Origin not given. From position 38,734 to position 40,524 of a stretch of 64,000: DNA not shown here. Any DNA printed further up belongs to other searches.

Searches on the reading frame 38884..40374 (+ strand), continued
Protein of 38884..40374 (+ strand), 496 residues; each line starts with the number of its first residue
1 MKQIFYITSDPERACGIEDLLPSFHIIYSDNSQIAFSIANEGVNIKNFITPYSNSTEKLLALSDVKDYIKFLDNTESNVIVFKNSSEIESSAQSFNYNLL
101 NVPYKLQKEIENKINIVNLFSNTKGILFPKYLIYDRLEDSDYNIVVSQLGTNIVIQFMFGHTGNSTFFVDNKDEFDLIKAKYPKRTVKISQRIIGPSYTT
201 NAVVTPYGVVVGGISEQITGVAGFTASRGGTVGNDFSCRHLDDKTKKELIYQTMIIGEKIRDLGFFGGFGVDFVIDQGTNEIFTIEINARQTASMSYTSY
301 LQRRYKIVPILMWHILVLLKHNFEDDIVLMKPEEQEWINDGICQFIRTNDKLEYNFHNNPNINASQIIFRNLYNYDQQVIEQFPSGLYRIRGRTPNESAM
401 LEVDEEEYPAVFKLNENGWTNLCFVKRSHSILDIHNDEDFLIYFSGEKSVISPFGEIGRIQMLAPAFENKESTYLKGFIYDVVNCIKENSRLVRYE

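Call 45: predict_structure(alignment_id=A1)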
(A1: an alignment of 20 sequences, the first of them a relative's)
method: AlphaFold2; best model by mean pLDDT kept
length: 496 residues; sequences in the alignment: 20
mean_pLDDT: 90.2   pTM: 0.90
mean pLDDT of the five models: 90.2, 88.2, 87.6, 85.0, 82.5
residues with pLDDT >= 90: 361; 70-90: 106; 50-70: 29; < 50: 0
segments of 3 or more residues with pLDDT < 50: none
pLDDT, mean of each block of 10 residues (from residue 1): 89 92 92 92 90 80 92 86 90 93 90 87 89 96 96 88 78 95 93 94 96 92 86 92 96 96 93 93 88 79 96 93 91 95 96 96 93 92 94 70 72 78 92 86 94 91 92 91 94 93
secondary structure, 60 per line:
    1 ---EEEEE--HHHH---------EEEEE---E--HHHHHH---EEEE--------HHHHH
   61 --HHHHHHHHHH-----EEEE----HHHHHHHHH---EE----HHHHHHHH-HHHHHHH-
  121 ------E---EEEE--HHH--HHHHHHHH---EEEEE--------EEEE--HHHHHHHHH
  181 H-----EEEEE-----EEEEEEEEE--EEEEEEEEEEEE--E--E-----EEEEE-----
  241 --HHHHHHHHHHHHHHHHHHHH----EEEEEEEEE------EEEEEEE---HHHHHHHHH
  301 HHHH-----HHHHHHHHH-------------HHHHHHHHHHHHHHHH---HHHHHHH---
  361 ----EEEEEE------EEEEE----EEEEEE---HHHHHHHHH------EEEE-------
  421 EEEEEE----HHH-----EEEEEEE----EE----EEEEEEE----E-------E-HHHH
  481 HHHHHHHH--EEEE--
elements in order: E4-8 H11-14 E24-28 H35-40 E44-47 H56-60 H63-72 E78-81 H86-94 H104-111 H113-119 E131-134 H142-149 E153-157 E166-169 H172-181 E187-191 E197-205 E208-219 E231-235 H243-262 E267-275 E282-288 H292-304 H310-318 H332-347 H351-357 E365-370 E377-381 E386-391 H395-403 E410-413 E421-426 E439-445 E456-462 H477-488 E491-494

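Call 47: search_protein_families(library=pfam, proteins=[L004:9346-10104:+, L008:9444-10235:+, L004:6995-7999:+, L008:7441-7962:+, L005:7303-8004:+, L001:9534-10328:+, L001:10315-10881:+, L004:6746-6925:-], max_evalue=0.05)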
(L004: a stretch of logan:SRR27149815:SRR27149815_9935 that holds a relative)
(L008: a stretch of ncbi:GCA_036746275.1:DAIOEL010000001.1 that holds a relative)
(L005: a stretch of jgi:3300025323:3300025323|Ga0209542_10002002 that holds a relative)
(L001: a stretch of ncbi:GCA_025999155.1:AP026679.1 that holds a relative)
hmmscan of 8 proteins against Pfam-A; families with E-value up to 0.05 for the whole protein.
L004:9346-10104:+ (252 aa): 4 families
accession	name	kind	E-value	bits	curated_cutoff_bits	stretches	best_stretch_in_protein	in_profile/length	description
PF12671.13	Amidase_6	-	0.00056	20.5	23.2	1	79-182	22-134/163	Putative amidase domain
PF00877.26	NLPC_P60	-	0.0016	18.8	23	1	84-174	11-72/105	NlpC/P60 family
PF11557.14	Omp_AT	-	0.017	14.5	22.5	1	129-230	32-133/327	Solitary outer membrane autotransporter beta-barrel domain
PF25459.1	AIM3_BBC1_C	-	0.026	14.7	27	0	164-215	114-163/180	AIM3/BBC1 Cysteine proteinase-fold domain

L008:9444-10235:+ (263 aa): 1 family
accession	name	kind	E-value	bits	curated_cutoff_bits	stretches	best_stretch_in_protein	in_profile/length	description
PF00877.26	NLPC_P60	-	0.046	14.1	23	0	87-177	12-72/105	NlpC/P60 family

L004:6995-7999:+ (334 aa): 1 family
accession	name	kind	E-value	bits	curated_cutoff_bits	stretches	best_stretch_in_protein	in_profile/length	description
PF00291.31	PALP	-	8.4e-45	153.8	35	1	24-332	3-295/295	Pyridoxal-phosphate dependent enzyme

L008:7441-7962:+ (173 aa): 1 family
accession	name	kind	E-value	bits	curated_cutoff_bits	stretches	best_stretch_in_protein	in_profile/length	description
PF00398.26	RrnaAD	-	0.014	14.9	24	1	34-144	12-96/263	Ribosomal RNA adenine dimethylase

L005:7303-8004:+ (233 aa): 0 families

L001:9534-10328:+ (264 aa): 15 families
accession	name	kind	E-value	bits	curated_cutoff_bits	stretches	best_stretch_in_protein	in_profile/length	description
PF13614.12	AAA_31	-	6.2e-68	228.7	27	1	2-177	3-177/177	AAA domain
PF01656.29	CbiA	-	1.1e-30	106.6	25.4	1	3-228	1-125/125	CobQ/CobB/MinD/ParA nucleotide binding domain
PF09140.17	MipZ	-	2.1e-12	47.4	20.7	1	2-160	2-142/262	ATPase MipZ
PF06564.18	CBP_BcsQ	-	3e-12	47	21.3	1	3-245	4-230/234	Cellulose biosynthesis protein BcsQ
PF02374.21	ArsA_ATPase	-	7.2e-12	45.6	24.3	1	3-82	3-78/305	Anion-transporting ATPase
PF10609.15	ParA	-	4.3e-10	39.9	27.1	1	3-246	6-243/246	NUBPL iron-transfer P-loop NTPase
PF00142.24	Fer4_NifH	-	4.9e-09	36.5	25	1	8-45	7-44/271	4Fe-4S iron sulfur cluster binding proteins, NifH/frxC family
PF00448.28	SRP54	-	6.8e-05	23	22.7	1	11-38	11-38/196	SRP54-type protein, GTPase domain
PF03029.23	ATP_bind_1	-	0.00026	21.3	27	1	11-126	6-99/240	Conserved hypothetical ATP binding protein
PF06418.20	CTP_synth_N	-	0.00043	20.2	26.1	1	2-46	3-47/265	CTP synthase N-terminus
PF03308.22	MeaB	-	0.00092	18.7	23.1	1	11-46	43-78/273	Methylmalonyl Co-A mutase-associated GTPase MeaB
PF07015.17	VirC1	-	0.00099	18.9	24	1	2-43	3-44/231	VirC1 protein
PF13479.12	AAA_24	-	0.027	14.8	27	0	9-125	10-72/195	AAA domain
PF05496.18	RuvB_N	-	0.03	14.5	27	0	114-141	29-56/159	Holliday junction DNA helicase RuvB P-loop domain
PF16575.11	CLP1_P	-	0.039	14.2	26.6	0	11-40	4-33/188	mRNA cleavage and polyadenylation factor CLP1 P-loop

L001:10315-10881:+ (188 aa): 0 families

L004:6746-6925:- (59 aa): 45 families (the best 25 are shown)
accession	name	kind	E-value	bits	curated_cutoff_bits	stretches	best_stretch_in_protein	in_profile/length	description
PF21344.3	Zn_ribbon_LysW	-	2e-10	40.6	27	1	8-45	2-37/46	Alpha-aminoadipate carrier protein LysW-like, globular domain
PF24441.1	DUF7560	-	2.3e-05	24.4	27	0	6-21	5-20/44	Family of unknown function (DUF7560)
PF08274.17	Zn_Ribbon_YjdM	-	4.6e-05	23.8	30.8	1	9-38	5-28/30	PhnA Zinc-Ribbon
PF23548.1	Zn_ribbon_FGT1_2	-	0.00012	22.1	27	1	31-42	22-33/35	FORGETTER1 second zinc ribbon domain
PF05605.18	zf-Di19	-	0.00014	22.5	27.5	0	2-19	27-44/54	Drought induced 19 protein (Di19), zinc-binding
PF24460.1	DUF7575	-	0.00015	21.5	28.5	0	29-40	3-14/28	Domain of unknown function (DUF7575)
PF25206.1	DUF7836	-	0.00025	21.3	26.7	1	7-42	8-43/59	Domain of unknown function (DUF7836)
PF22747.2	Zn_ribbon_DUF2089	-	0.00027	21.4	27.6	1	32-44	1-13/32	DUF2089 zinc ribbon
PF03884.20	YacG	-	0.0003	20.9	25.5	0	7-24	1-18/52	DNA gyrase inhibitor YacG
PF09723.15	Zn_ribbon_8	-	0.00034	21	34.4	0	2-16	22-37/41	Zinc ribbon domain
PF21817.3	CapR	-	0.0014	19.2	24.2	0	5-18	31-44/67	CapR homology domain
PF18439.7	zf_UBZ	-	0.0034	17.4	25.6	0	31-46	4-19/32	Ubiquitin-Binding Zinc Finger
PF12760.12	Zn_ribbon_IS1595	-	0.0035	17.7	25.4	0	31-45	20-33/46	Transposase zinc-ribbon domain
PF02150.21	Zn_ribbon_RPB9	-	0.0038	17.5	25.2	1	9-43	4-35/36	RNA polymerases M/15 Kd subunit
PF23454.1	Zn_ribbon_Brz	-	0.0045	18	27.9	0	30-42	6-18/58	Transcriptional regulator Brz zinc beta ribbon domain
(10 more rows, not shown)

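Call 48: fold_search(model_id=the predicted structure, library=pdb)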
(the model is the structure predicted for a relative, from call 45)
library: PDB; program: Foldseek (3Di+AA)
matches with E <= 10: 1053; with E <= 0.001: 602
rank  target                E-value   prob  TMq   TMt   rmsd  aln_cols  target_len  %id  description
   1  3vot_B                3.8e-16  1.00  0.48  0.58   9.2       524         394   14  Crystal structure of L-amino acid ligase from Bacillus licheniformis (released 2012-11-07)
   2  5vyz_A                3.2e-15  1.00  0.51  0.25   8.0       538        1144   10  Crystal structure of Lactococcus lactis pyruvate carboxylase in complex with cyclic-di-AMP (released 2017-08-16)
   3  3hb9_C                3.9e-15  1.00  0.54  0.28   8.5       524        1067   12  Crystal Structure of S. aureus Pyruvate Carboxylase A610T Mutant (released 2009-06-30)
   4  7kct_A                6.6e-15  1.00  0.52  0.56   7.4       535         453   11  Crystal Structure of the Hydrogenobacter thermophilus 2-Oxoglutarate Carboxylase (OGC) Biotin Carboxylase (BC) Domain  (released 2021-01-27)
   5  7kc7_A                8.4e-15  1.00  0.50  0.54   7.7       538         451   10  Biotin Carboxylase domain of Thermophilic 2-Oxoglutarate Carboxylase bound to ADP without Magnesium with disordered ph (released 2021-01-27)
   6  3vot_A                8.4e-15  1.00  0.47  0.55   9.6       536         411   14  Crystal structure of L-amino acid ligase from Bacillus licheniformis (released 2012-11-07)
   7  5vyz_D                1.3e-14  1.00  0.52  0.25   7.9       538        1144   10  Crystal structure of Lactococcus lactis pyruvate carboxylase in complex with cyclic-di-AMP (released 2017-08-16)
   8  1c30_A                1.4e-14  1.00  0.50  0.25   5.8       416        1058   14  CRYSTAL STRUCTURE OF CARBAMOYL PHOSPHATE SYNTHETASE: SMALL SUBUNIT MUTATION C269S (released 1999-12-10)
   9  5vyz_B                1.5e-14  1.00  0.50  0.25   8.2       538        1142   10  Crystal structure of Lactococcus lactis pyruvate carboxylase in complex with cyclic-di-AMP (released 2017-08-16)
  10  3tw6_B                1.6e-14  1.00  0.55  0.27   7.0       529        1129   10  Structure of Rhizobium etli pyruvate carboxylase T882A with the allosteric activator, acetyl coenzyme-A (released 2011-10-19)
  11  5vz0_A                2.1e-14  1.00  0.52  0.26   8.1       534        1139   10  Crystal structure of Lactococcus lactis pyruvate carboxylase G746A mutant in complex with cyclic-di-AMP (released 2017-08-16)
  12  7kbl_B                2.1e-14  1.00  0.46  0.49   9.3       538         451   11  Biotin Carboxylase domain of Thermophilic 2-Oxoglutarate Carboxylase bound to Bicarbonate (released 2021-01-27)
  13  7wtb_B                2.3e-14  1.00  0.55  0.27   8.1       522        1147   11  Cryo-EM structure of human pyruvate carboxylase with acetyl-CoA (released 2022-11-09)
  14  5csk_B                2.6e-14  1.00  0.49  0.15  10.2       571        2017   10  Crystal structure of yeast acetyl-CoA carboxylase, unbiotinylated (released 2015-10-28)
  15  2dzd_B                2.8e-14  1.00  0.50  0.53   9.3       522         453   11  Crystal structure of the biotin carboxylase domain of pyruvate carboxylase (released 2007-09-25)
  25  4wd3_A                5.3e-14  1.00  0.44  0.53   8.9       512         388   11  Crystal structure of an L-amino acid ligase RizA (released 2015-09-09)
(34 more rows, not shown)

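Call 49: find_encoding_contigs(protein=P0005, flank=10000, max_places=1)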
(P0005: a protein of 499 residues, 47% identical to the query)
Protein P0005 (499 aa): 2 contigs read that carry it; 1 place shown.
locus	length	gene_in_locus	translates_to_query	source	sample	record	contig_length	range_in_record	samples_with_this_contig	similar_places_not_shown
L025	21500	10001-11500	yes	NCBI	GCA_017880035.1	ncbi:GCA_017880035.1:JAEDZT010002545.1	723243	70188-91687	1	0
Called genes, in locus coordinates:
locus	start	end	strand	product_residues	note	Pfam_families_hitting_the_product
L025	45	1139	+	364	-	PF01926:MMR_HSR1, PF02421:FeoB_N, PF06071:YchF-GTPase_C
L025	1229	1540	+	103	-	PF00085:Thioredoxin, PF14595:Thioredoxin_9 (weak), PF13098:Thioredoxin_2 (weak), PF13905:Thioredoxin_8 (faint)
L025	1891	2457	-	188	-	PF13482:RNase_H_2 (weak), PF01612:DNA_pol_A_exo1 (weak), PF10108:DNA_pol_B_exo2 (faint)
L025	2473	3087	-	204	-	-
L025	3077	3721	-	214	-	-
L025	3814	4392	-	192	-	PF00625:Guanylate_kin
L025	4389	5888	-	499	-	PF00749:tRNA-synt_1c, PF19269:Anticodon_2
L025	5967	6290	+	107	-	PF01883:FeS_assembly_P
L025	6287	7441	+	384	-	PF01207:Dus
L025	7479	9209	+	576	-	PF12666:PrgI, PF13620:CarboxypepD_reg (weak), PF22904:NOMO1-like_2nd (faint), PF17210:SdrD_B (weak)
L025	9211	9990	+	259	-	PF26593:TraC-like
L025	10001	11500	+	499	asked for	-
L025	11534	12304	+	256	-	PF00142:Fer4_NifH (weak), PF01656:CbiA, PF02374:ArsA_ATPase, PF06564:CBP_BcsQ, PF09140:MipZ, PF10609:ParA, PF13614:AAA_31, PF03029:ATP_bind_1 (faint)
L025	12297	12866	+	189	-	-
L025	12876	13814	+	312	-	PF21694:DNA_pol3_delta_C (weak)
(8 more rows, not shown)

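Call 53: search_protein_families(library=ncbifam, proteins=[P0004, P0033, P0045, P0058, P0084, P0119, P0039, L004:6995-7999:+, L004:9346-10104:+], max_evalue=0.001)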
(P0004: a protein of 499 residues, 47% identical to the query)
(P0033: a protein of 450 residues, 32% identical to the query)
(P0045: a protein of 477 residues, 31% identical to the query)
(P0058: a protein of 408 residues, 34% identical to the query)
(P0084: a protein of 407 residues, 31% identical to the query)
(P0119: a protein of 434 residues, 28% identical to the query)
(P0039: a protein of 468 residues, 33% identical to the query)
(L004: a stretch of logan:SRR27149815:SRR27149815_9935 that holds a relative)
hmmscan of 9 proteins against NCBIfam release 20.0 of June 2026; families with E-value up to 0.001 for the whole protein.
P0004 (499 aa): 2 families
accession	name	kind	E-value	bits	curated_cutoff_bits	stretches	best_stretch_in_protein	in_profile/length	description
NF005096.0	PRK06524.1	equivalog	3.1e-43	147.6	684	1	61-335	89-365/493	biotin carboxylase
TIGR01369.1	CPSaseII_lrg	equivalog_domain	0.00052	17.7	1027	1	93-307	647-855/1052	carbamoyl-phosphate synthase (glutamine-hydrolyzing) large subunit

P0033 (450 aa): 4 families
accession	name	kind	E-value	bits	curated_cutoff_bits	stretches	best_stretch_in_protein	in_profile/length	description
NF005096.0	PRK06524.1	equivalog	1.9e-39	135.1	684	1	3-327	31-352/493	biotin carboxylase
NF047900.1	AspMetLigLdmS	equivalog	2.5e-08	33.1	475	1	218-340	225-336/383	L-aspartate--L-methionine ligase LdmS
TIGR00768.1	rimK_fam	subfamily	1.5e-06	27.8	143.4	0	99-185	66-150/276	RimK family alpha-L-glutamate ligase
NF042917.1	PAGG_GluLig_BesA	equivalog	0.00038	19.4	750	0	240-298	291-349/432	L-propargylglycine--L-glutamate ligase BesA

P0045 (477 aa): 3 families
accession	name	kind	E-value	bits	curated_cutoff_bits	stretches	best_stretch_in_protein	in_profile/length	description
NF005096.0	PRK06524.1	equivalog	4.5e-33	114.1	684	1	77-385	87-404/493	biotin carboxylase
TIGR00768.1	rimK_fam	subfamily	1.4e-06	27.9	143.4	1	88-201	43-154/276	RimK family alpha-L-glutamate ligase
NF047900.1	AspMetLigLdmS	equivalog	0.00047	19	475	1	241-316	235-305/383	L-aspartate--L-methionine ligase LdmS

P0058 (408 aa): 9 families
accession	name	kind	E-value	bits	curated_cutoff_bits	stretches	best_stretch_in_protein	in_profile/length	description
NF005096.0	PRK06524.1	equivalog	5.3e-18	64.4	684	1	64-290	100-327/493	biotin carboxylase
NF053643.1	Ddl_archaea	equivalog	7.5e-09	35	500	1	104-286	104-272/367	putative pseudomurein biosynthesis ATP-grasp protein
NF006367.0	PRK08591.1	subfamily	1.3e-05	24.2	597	1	81-285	90-292/451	acetyl-CoA carboxylase biotin carboxylase subunit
TIGR01161.1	purK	equivalog_domain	2.5e-05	23.7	318.4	1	81-285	71-265/362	5-(carboxyamino)imidazole ribonucleotide synthase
TIGR01235.1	pyruv_carbox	equivalog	2.5e-05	22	1114.45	1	79-182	88-190/1143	pyruvate carboxylase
NF006406.0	PRK08654.1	equivalog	4.9e-05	22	739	1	79-172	88-181/499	acetyl-CoA carboxylase biotin carboxylase subunit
NF002378.0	PRK01372.1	subfamily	6e-05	21.9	243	1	119-284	110-269/305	D-alanine--D-alanine ligase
NF047900.1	AspMetLigLdmS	equivalog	0.00027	19.8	475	1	103-294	121-306/383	L-aspartate--L-methionine ligase LdmS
NF004679.0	PRK06019.1-5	equivalog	0.0009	18.2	326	0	91-184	84-178/376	5-(carboxyamino)imidazole ribonucleotide synthase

P0084 (407 aa): 2 families
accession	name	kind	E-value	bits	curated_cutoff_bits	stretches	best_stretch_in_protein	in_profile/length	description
NF005096.0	PRK06524.1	equivalog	2.2e-15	55.7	684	1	66-290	90-323/493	biotin carboxylase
TIGR01205.1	D_ala_D_alaTIGR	subfamily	0.00071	18.6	245.65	0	138-288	137-285/318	D-alanine--D-alanine ligase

P0119 (434 aa): 2 families
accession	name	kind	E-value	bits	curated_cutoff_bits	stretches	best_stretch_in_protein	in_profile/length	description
NF005096.0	PRK06524.1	equivalog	1.5e-32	112.4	684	1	65-333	86-354/493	biotin carboxylase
NF042917.1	PAGG_GluLig_BesA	equivalog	2.5e-05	23.2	750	1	244-313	291-360/432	L-propargylglycine--L-glutamate ligase BesA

P0039 (468 aa): 3 families
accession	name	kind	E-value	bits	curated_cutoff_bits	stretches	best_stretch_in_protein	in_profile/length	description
NF005096.0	PRK06524.1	equivalog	8.6e-36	123.1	684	1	9-408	26-411/493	biotin carboxylase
NF047900.1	AspMetLigLdmS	equivalog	1.5e-06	27.2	475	1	145-314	139-304/383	L-aspartate--L-methionine ligase LdmS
TIGR00768.1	rimK_fam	subfamily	0.0003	20.3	143.4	0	108-199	64-154/276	RimK family alpha-L-glutamate ligase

L004:6995-7999:+ (334 aa): 31 families (the best 25 are shown)
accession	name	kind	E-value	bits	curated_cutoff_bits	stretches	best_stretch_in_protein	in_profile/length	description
NF004170.0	PRK05638.1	equivalog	9e-38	129.9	421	1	2-332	43-353/442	threonine synthase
NF006205.0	PRK08329.1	equivalog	1.2e-32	113.2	358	1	28-332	64-341/347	threonine synthase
NF005035.0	PRK06450.1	equivalog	3.3e-27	95.2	301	1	21-332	51-332/338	threonine synthase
NF006050.0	PRK08197.1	equivalog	3.6e-27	95.1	303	1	3-333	56-380/406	threonine synthase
NF004996.0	PRK06381.1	equivalog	6.3e-24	84.6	266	1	41-333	32-317/319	threonine synthase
TIGR00260.1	thrC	equivalog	1.5e-18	67.1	167.1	1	34-333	35-334/340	threonine synthase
NF005292.0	PRK06815.1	equivalog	2.1e-14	53.3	371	1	35-210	31-194/320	threonine/serine dehydratase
NF006390.0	PRK08639.1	equivalog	1e-13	51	421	1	35-332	35-312/418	threonine ammonia-lyase IlvA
TIGR01127.1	ilvA_1Cterm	equivalog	8.6e-13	48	378.75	1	37-313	12-267/380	threonine ammonia-lyase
NF006094.0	PRK08246.1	subfamily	1.7e-12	47.4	331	1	29-311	24-282/310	serine/threonine dehydratase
TIGR02079.1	THD1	equivalog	4.3e-12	45.5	440.55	1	36-332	27-304/410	threonine ammonia-lyase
NF009130.0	PRK12483.1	subfamily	6.4e-12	44.8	801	1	33-202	45-203/521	threonine ammonia-lyase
NF005147.0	PRK06608.1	equivalog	6.2e-11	41.7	380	1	34-216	33-204/339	serine/threonine dehydratase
TIGR03945.1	PLP_SbnA_fam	equivalog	3.1e-10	39.6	349.95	1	32-203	14-184/304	2,3-diaminopropionate biosynthesis protein SbnA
NF006674.0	PRK09224.1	subfamily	8.9e-10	37.9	577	1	31-203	31-192/508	threonine ammonia-lyase IlvA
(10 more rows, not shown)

L004:9346-10104:+ (252 aa): 0 families
